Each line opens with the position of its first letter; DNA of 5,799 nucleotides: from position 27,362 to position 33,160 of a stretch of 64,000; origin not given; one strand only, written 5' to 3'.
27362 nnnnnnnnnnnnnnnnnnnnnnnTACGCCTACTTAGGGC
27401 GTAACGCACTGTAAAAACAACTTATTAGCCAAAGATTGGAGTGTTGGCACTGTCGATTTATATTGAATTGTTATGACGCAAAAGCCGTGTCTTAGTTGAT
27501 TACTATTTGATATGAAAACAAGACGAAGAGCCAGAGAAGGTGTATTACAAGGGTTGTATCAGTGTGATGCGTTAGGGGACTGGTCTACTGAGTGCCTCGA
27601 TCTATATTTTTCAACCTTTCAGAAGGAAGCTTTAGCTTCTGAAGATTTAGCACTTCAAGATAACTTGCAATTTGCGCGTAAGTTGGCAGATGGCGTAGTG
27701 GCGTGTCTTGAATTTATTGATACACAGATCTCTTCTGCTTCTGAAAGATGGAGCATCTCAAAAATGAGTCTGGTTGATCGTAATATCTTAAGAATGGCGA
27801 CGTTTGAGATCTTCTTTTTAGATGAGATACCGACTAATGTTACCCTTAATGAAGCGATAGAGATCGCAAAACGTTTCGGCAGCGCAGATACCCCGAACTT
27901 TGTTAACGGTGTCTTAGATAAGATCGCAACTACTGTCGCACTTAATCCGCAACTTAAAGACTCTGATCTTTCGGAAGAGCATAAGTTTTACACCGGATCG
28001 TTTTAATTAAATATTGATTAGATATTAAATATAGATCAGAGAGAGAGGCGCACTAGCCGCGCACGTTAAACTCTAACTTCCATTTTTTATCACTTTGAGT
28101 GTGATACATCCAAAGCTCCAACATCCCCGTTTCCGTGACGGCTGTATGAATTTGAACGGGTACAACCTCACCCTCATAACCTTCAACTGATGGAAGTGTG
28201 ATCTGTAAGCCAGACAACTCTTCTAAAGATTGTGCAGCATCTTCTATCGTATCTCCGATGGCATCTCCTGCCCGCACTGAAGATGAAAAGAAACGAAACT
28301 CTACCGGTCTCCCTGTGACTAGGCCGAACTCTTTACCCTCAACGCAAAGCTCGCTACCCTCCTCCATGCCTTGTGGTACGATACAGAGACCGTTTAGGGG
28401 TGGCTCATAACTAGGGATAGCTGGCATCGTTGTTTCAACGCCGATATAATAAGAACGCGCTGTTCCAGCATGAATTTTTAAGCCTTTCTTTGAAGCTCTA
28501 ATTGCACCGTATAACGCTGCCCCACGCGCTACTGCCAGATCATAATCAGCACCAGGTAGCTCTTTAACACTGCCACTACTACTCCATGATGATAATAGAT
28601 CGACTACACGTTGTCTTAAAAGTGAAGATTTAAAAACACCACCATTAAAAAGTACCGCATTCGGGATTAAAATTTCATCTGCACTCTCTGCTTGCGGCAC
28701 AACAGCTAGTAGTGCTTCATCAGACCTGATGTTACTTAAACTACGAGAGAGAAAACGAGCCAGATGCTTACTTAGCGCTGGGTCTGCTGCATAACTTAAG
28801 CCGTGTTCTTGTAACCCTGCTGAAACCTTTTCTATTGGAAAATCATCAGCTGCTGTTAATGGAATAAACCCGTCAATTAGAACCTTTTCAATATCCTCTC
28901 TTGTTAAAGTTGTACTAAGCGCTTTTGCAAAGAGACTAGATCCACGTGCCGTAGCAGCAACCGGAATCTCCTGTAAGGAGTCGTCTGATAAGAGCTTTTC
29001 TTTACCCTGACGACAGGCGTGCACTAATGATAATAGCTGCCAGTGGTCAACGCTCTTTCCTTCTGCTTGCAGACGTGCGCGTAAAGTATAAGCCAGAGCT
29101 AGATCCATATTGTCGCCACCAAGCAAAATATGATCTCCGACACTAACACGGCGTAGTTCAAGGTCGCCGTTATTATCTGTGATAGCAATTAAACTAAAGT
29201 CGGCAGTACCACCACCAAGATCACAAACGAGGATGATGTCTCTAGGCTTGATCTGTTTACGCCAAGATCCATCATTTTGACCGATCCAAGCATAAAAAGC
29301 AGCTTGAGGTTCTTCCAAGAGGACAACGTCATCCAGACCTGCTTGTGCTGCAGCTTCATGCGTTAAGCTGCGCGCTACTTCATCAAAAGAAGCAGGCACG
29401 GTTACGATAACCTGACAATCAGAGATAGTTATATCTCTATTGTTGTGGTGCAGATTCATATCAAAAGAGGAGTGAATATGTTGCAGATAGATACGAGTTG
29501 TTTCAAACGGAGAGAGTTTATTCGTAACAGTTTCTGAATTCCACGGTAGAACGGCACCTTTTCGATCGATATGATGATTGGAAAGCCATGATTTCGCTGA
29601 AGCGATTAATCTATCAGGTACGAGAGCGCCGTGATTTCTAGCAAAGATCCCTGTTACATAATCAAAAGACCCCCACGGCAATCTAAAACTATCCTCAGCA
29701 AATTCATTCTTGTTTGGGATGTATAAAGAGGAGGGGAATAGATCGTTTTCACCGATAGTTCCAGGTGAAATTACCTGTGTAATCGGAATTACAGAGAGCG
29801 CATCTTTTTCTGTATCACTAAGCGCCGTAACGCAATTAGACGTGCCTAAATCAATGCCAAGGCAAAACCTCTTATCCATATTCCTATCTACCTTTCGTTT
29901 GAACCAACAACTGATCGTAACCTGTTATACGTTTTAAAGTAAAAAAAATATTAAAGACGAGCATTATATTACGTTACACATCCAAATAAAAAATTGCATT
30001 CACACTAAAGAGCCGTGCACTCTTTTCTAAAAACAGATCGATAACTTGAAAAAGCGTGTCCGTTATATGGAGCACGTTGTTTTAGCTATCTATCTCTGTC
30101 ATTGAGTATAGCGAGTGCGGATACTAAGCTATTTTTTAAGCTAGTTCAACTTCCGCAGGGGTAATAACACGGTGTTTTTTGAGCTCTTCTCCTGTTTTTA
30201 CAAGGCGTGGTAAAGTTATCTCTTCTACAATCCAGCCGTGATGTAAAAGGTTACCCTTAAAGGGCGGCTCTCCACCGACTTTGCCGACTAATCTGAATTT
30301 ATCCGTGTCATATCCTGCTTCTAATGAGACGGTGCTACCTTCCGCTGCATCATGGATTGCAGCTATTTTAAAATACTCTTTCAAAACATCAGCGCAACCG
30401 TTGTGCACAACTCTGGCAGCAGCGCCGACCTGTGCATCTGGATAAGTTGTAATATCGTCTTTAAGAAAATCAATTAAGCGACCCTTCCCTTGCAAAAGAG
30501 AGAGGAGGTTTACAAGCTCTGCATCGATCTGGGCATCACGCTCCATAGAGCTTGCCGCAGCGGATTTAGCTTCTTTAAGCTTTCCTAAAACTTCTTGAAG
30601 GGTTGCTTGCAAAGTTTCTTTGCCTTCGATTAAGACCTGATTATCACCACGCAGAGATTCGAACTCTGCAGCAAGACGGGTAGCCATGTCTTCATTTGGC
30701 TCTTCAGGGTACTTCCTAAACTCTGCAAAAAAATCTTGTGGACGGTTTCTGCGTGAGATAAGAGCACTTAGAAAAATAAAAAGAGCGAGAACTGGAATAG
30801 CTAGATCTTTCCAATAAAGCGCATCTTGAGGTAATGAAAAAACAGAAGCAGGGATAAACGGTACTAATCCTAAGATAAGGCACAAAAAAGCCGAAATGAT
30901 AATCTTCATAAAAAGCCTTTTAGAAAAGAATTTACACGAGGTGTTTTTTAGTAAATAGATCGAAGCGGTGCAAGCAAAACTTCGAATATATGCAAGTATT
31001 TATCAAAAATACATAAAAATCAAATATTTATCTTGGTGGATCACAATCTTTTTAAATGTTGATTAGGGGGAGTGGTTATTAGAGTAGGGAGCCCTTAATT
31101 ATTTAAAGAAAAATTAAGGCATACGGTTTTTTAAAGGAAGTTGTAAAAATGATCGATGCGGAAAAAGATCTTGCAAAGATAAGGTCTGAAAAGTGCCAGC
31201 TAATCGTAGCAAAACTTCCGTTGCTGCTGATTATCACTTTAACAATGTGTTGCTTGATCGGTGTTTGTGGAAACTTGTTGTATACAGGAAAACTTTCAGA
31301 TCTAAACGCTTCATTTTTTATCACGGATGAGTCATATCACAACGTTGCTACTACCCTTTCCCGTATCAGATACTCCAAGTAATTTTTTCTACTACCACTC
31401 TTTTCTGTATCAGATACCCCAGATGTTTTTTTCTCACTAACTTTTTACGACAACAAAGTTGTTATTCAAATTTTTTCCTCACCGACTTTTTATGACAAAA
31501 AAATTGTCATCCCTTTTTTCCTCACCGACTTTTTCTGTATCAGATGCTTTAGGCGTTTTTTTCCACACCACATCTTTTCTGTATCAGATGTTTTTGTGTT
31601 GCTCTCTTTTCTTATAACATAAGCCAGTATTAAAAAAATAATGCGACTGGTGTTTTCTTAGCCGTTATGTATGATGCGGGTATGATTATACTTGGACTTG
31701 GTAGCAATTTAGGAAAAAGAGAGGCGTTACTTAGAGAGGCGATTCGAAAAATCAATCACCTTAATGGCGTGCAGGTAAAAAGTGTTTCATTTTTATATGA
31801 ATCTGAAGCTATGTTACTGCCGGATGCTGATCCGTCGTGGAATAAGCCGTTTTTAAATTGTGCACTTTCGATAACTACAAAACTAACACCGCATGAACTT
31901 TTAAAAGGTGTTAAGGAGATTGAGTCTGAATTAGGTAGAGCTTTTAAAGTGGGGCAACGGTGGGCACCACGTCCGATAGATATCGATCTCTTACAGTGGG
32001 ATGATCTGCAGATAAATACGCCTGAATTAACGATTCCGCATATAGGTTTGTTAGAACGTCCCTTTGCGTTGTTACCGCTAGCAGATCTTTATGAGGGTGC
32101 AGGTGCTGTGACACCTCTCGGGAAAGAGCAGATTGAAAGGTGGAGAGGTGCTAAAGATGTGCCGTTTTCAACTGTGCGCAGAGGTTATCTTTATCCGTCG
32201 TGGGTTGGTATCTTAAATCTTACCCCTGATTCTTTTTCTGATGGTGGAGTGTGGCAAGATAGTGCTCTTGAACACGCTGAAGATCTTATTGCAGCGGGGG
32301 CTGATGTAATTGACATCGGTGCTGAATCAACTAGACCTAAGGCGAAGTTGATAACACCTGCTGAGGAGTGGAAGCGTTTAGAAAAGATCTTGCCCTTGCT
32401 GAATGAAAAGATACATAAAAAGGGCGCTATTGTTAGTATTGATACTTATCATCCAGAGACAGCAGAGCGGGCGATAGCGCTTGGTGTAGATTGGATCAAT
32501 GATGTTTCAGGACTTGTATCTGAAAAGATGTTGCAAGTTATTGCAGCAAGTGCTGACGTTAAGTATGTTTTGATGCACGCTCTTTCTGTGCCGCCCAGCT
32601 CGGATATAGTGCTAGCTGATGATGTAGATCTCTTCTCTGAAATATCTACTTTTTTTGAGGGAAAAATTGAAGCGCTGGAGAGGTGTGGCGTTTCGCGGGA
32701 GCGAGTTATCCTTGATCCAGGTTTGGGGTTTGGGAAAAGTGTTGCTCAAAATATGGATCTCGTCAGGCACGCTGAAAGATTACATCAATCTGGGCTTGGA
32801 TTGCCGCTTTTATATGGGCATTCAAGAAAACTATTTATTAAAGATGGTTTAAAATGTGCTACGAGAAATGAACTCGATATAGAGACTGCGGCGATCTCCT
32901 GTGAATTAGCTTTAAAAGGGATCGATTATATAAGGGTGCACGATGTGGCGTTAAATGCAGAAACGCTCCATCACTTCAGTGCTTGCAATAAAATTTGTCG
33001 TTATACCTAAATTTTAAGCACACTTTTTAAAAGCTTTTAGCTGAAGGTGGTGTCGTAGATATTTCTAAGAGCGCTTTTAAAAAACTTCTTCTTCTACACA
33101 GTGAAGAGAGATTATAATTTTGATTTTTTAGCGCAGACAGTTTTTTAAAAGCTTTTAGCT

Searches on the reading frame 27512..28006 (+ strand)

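Call 53: search_protein_families(library=pfam, proteins=[window:27512-28006:+], max_evalue=0.001)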
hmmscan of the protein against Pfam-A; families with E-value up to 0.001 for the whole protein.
window:27512-28006:+ (164 aa): 1 family
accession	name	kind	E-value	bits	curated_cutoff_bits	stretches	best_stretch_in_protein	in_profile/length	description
PF01029.23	NusB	-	8e-33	114.1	23.1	1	5-139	1-132/133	NusB family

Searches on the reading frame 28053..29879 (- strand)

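Call 53: search_protein_families(library=pfam, proteins=[window:28053-29879:-], max_evalue=0.001)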
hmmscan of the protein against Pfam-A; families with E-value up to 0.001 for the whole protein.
window:28053-29879:- (608 aa): 2 families
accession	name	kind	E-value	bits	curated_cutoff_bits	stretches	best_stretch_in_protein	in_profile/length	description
PF00012.26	HSP70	-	3.4e-20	72.2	20.6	1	156-334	135-302/599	Hsp70 protein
PF06723.19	MreB_Mbl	-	5.5e-08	32.4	27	1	147-262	86-184/327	MreB/Mbl protein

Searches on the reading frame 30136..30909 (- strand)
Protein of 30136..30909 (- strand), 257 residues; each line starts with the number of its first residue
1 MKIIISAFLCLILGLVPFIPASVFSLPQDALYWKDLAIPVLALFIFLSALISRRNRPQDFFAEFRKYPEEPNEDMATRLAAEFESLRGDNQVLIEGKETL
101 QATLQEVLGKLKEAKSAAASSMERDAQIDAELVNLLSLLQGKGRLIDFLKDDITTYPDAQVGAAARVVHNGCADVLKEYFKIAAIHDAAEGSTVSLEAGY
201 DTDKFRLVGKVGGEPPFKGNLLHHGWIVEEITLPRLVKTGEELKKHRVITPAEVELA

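Call 53: search_protein_families(library=pfam, proteins=[window:30136-30909:-], max_evalue=0.001)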
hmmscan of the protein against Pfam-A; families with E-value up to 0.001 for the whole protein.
window:30136-30909:- (257 aa): 1 family
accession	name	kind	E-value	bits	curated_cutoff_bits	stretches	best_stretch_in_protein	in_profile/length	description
PF10816.13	DUF2760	-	3.4e-44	150.1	25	1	132-255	5-124/124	Domain of unknown function (DUF2760)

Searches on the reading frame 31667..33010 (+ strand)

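Call 9: search_protein_families(library=pfam, proteins=[window:31667-33010:+], max_evalue=1)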
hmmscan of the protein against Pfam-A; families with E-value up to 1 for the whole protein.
window:31667-33010:+ (447 aa): 4 families
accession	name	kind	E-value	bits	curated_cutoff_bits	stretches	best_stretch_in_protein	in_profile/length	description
PF00809.28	Pterin_bind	-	9e-64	215.9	25.5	1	181-425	2-244/244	Pterin binding enzyme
PF01288.25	HPPK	-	4.2e-31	108.2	25.7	1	9-141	2-114/116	7,8-dihydro-6-hydroxymethylpterin-pyrophosphokinase (HPPK)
PF04055.27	Radical_SAM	-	0.038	14.6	29.5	1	201-269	91-162/166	Radical SAM superfamily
PF25509.1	DUF7916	-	0.3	10.5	27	0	201-227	182-208/296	Domain of unknown function (DUF7916)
